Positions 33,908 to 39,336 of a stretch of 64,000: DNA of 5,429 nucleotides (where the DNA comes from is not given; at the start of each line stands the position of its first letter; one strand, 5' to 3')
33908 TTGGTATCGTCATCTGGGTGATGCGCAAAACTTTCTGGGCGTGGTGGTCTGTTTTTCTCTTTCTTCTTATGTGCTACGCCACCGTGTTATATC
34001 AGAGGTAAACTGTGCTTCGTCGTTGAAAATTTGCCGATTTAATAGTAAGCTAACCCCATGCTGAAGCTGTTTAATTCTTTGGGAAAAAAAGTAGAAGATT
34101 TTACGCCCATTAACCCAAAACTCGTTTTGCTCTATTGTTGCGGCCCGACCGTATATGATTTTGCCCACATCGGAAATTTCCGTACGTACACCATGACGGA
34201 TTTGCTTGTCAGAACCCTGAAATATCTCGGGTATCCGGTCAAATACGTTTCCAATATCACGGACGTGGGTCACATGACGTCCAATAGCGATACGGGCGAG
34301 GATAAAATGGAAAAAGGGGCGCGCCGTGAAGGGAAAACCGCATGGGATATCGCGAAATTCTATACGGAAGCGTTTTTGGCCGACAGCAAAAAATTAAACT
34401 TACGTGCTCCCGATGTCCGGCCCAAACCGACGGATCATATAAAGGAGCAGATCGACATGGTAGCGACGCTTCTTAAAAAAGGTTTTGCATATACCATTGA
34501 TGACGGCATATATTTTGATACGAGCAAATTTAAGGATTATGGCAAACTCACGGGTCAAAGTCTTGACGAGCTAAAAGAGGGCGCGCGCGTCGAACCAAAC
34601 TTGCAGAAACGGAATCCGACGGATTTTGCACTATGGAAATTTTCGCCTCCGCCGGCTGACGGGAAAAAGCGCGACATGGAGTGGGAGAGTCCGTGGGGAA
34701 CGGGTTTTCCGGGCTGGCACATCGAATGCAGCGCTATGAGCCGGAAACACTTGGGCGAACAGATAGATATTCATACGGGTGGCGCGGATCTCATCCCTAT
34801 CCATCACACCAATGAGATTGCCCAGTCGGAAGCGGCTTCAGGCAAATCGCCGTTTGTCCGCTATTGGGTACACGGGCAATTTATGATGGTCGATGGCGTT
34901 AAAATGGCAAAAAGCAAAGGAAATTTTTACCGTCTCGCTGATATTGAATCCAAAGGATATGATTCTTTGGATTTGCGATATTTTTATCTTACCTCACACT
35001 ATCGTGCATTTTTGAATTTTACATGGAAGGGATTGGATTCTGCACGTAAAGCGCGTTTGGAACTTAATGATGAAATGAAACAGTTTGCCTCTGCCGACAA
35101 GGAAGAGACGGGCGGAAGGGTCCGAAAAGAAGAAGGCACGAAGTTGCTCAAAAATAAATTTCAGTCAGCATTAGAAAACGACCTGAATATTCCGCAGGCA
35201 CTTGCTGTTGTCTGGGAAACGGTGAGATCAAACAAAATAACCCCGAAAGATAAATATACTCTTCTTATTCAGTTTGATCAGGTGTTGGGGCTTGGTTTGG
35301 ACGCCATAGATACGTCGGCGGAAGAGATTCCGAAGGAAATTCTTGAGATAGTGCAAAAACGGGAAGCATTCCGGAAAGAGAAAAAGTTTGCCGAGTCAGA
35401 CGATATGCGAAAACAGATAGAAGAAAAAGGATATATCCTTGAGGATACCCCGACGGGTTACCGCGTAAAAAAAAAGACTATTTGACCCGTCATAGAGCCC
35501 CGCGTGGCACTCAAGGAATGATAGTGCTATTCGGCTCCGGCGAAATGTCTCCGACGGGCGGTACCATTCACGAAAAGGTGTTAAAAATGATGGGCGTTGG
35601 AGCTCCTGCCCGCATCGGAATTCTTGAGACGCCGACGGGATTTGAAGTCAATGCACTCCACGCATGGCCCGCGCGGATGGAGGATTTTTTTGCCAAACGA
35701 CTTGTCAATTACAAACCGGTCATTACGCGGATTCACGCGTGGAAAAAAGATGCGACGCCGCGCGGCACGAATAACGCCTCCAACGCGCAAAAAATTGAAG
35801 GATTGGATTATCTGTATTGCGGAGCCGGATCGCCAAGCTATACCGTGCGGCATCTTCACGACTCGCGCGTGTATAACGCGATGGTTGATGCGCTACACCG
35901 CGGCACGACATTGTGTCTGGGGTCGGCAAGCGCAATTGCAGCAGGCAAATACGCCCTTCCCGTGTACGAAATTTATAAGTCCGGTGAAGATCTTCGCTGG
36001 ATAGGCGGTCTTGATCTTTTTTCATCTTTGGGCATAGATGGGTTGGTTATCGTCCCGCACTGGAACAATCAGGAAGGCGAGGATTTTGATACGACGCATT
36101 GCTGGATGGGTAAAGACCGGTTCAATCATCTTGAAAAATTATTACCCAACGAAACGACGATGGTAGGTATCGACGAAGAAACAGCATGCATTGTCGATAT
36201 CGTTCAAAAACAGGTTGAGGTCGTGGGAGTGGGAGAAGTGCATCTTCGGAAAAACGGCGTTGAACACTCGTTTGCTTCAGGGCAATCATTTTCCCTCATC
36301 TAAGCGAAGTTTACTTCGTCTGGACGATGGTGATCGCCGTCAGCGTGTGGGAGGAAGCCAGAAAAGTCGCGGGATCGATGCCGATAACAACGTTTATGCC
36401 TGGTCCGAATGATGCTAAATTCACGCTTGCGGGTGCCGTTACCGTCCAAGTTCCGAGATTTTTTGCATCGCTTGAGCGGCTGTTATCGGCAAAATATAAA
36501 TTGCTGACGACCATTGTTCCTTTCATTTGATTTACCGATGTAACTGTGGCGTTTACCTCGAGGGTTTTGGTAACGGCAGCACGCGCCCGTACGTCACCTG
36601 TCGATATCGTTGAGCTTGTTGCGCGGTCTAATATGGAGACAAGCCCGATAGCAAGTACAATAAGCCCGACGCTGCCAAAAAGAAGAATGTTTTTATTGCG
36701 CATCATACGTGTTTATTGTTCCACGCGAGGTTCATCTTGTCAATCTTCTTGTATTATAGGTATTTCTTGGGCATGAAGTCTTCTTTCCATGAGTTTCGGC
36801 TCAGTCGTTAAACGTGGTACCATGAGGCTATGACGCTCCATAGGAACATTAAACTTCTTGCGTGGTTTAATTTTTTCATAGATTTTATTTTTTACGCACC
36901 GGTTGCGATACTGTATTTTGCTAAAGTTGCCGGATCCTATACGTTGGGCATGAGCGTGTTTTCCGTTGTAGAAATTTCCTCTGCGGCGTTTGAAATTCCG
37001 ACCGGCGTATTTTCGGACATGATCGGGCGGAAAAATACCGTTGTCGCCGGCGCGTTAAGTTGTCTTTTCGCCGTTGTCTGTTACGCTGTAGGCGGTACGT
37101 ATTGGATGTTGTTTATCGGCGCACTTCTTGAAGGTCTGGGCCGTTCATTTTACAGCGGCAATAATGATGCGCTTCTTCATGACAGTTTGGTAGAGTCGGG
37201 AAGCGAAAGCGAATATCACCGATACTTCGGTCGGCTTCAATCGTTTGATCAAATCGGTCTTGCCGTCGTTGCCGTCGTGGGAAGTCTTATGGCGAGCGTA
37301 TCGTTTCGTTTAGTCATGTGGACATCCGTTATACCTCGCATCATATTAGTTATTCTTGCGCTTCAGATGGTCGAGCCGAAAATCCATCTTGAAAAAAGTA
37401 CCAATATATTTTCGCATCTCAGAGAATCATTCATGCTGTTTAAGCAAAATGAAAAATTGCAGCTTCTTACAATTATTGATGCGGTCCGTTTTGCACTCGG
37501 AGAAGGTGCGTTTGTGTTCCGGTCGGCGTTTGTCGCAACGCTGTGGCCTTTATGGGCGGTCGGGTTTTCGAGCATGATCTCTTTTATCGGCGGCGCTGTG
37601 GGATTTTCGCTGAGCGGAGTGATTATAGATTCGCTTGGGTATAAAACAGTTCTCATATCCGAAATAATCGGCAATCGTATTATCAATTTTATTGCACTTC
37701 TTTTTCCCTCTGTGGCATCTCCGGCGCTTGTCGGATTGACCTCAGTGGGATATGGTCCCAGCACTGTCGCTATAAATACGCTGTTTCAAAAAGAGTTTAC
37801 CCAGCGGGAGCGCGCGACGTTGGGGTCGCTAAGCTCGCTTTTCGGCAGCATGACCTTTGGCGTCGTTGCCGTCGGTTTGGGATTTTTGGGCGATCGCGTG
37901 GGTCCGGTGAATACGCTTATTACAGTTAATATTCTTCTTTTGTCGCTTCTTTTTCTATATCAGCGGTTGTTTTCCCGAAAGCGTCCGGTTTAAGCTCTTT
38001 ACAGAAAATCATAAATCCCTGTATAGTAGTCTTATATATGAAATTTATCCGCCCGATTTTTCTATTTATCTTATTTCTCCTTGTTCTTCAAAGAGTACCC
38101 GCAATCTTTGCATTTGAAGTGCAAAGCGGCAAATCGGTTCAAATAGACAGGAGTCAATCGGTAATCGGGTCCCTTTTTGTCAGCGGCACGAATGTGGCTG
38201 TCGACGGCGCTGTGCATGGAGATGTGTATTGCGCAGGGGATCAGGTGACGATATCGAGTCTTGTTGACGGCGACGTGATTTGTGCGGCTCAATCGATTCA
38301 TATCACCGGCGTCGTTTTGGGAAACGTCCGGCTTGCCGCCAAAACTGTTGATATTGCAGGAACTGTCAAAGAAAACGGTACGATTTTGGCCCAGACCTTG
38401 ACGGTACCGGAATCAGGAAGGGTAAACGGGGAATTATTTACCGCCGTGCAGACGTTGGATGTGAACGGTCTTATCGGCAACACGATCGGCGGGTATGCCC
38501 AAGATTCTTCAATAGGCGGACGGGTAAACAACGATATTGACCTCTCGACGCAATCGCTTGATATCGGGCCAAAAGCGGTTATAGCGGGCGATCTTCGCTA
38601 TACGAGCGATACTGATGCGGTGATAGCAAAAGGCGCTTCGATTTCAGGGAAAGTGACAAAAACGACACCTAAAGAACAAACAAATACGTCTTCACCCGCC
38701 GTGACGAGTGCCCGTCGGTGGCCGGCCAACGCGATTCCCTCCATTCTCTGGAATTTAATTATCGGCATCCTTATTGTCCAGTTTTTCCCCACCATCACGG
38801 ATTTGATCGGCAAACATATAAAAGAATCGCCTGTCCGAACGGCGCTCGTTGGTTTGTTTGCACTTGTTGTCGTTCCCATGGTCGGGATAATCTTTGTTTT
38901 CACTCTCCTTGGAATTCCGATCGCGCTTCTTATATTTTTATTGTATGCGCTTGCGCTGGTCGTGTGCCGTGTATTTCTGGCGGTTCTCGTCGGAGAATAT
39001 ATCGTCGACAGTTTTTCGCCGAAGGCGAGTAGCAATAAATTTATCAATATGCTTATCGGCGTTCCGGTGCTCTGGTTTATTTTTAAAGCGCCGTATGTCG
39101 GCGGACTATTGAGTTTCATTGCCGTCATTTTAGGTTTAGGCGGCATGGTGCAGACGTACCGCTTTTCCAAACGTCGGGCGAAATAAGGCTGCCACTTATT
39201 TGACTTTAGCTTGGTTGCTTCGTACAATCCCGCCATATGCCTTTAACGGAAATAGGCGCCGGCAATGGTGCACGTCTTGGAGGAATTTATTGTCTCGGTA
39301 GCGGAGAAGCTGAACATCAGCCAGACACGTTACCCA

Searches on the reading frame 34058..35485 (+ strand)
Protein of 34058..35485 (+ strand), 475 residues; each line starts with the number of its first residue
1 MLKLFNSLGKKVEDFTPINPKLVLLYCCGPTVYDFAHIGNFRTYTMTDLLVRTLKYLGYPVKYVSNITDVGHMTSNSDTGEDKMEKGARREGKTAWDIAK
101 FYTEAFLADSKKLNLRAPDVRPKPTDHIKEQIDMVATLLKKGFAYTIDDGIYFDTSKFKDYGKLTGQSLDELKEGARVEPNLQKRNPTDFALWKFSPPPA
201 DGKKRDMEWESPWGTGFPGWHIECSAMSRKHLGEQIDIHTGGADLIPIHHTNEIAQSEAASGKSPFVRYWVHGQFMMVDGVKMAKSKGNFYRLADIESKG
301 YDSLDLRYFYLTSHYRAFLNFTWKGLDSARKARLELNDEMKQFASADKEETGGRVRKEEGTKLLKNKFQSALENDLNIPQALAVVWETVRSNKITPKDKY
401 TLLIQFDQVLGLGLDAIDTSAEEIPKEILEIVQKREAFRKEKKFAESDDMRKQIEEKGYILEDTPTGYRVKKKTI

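Call 23: search_protein_families(library=pfam, proteins=[window:34058-35485:+], max_evalue=0.001)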
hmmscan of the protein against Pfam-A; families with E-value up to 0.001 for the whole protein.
window:34058-35485:+ (475 aa): 4 families
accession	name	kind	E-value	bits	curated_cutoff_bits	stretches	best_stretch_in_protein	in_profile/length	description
PF01406.26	tRNA-synt_1e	-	1.2e-98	330.6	27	1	15-329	2-299/301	tRNA synthetases class I (C) catalytic domain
PF09334.17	tRNA-synt_1g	-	2.7e-08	33.4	20.1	0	259-343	305-386/391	tRNA synthetases class I (M)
PF00133.28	tRNA-synt_1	-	1.6e-06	27.6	22.7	1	237-315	330-407/414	tRNA synthetases class I (I, L, M and V)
PF09190.17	DALR_2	-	0.00024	22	22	1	367-391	1-25/57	DALR domain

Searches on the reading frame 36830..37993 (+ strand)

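Call 23: search_protein_families(library=pfam, proteins=[window:36830-37993:+], max_evalue=0.001)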
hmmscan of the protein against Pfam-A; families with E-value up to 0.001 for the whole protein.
window:36830-37993:+ (387 aa): 1 family
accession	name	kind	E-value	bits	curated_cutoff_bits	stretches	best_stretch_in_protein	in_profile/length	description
PF07690.21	MFS_1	-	3e-20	72.9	33.4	1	11-341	5-341/347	Major Facilitator Superfamily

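Call 80: search_protein_families(library=padloc, proteins=[window:36830-37993:+], max_evalue=0.001)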
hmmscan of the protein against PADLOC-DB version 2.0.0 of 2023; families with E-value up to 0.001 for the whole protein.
window:36830-37993:+ (387 aa): 0 families

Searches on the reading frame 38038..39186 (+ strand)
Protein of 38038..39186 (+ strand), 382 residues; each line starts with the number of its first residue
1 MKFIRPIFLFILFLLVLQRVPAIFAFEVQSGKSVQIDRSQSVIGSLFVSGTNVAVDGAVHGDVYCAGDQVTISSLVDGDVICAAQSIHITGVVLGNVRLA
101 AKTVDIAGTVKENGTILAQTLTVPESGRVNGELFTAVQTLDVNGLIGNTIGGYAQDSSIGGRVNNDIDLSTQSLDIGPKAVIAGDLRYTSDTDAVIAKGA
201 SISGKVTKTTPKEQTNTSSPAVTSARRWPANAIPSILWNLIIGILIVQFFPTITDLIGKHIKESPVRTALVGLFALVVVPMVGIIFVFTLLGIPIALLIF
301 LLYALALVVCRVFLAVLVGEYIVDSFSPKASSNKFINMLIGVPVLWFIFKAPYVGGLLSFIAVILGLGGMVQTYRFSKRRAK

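Call 23: search_protein_families(library=pfam, proteins=[window:38038-39186:+], max_evalue=0.001)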
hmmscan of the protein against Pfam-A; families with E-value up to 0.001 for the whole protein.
window:38038-39186:+ (382 aa): 1 family
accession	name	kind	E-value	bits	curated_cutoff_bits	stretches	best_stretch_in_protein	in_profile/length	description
PF04519.19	Bactofilin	-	2.5e-11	44.1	27.9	2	69-138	18-85/98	Polymer-forming cytoskeletal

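Call 80: search_protein_families(library=padloc, proteins=[window:38038-39186:+], max_evalue=0.001)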
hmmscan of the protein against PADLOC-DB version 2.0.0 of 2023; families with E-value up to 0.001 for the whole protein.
window:38038-39186:+ (382 aa): 0 families
